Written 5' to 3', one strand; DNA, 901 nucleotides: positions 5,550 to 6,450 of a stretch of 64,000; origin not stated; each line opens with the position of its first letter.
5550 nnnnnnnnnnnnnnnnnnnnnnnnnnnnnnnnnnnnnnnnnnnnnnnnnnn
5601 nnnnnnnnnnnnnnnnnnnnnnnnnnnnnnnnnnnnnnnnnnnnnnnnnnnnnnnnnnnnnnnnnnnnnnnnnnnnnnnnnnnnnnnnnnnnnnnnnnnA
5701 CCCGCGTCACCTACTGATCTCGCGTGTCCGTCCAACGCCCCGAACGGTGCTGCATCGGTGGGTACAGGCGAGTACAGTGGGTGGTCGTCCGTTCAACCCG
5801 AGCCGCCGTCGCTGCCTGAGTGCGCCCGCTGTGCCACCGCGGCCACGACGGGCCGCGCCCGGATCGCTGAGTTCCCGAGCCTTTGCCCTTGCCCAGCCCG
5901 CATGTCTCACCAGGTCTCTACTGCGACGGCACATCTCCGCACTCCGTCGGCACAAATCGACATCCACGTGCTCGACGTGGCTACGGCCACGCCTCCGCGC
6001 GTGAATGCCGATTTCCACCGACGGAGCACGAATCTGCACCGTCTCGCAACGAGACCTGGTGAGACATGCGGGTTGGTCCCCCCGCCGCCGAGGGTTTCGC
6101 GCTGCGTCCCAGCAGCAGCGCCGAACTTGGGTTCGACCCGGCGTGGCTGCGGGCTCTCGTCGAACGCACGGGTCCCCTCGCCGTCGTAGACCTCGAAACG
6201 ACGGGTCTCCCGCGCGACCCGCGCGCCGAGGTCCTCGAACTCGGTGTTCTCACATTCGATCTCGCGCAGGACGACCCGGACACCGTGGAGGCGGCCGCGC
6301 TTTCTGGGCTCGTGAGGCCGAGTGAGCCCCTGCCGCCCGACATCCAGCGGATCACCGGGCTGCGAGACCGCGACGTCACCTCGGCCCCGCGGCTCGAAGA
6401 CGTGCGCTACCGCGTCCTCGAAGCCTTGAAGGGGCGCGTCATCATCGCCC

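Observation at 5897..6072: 176-bp palindromic repeat family with compensatory substitutions between copies, supplying the dinG start codon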

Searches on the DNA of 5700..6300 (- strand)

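Call 13: search_rna_families(source=window, start=5700, end=6300, threshold=evalue, max_evalue=10)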
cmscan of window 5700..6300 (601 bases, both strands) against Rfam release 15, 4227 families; matches with E-value up to 10: 5.
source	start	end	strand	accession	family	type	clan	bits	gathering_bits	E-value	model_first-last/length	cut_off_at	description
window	5922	6047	-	RF04114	MIR4374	Gene; miRNA;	-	35.7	105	6.3e-06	1-119/119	no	MIR4374 microRNA precursor family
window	5921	6046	+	RF04114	MIR4374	Gene; miRNA;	-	27.7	105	0.001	1-119/119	no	MIR4374 microRNA precursor family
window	5941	6027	-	RF04268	mir-512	Gene; miRNA;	-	16.5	94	2.8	1-84/84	no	mir-512 microRNA precursor family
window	5937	5962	-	RF01081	SBWMV1_UPD-PKe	Cis-reg;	-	15.1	38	8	1-26/26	no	Pseudoknot of upstream pseudoknot domain (UPD) of the 3'UTR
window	6054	6093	+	RF02924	skipping-rope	Gene; sRNA;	-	14.2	36.7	2.8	1-80/80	no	skipping-rope RNA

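Call 77: search_dna_similar(query=window:5893-6078:-, collection=plasmids, mode=distant, max_evalue=0.01, max_rows=10)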
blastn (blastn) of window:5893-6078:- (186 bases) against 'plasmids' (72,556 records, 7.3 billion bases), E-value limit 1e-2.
No match.

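Call 78: search_dna_similar(query=window:5893-6078:-, collection=phages, mode=distant, max_evalue=0.01, max_rows=10)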
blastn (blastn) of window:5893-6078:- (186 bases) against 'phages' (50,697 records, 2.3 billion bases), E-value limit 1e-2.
No match.
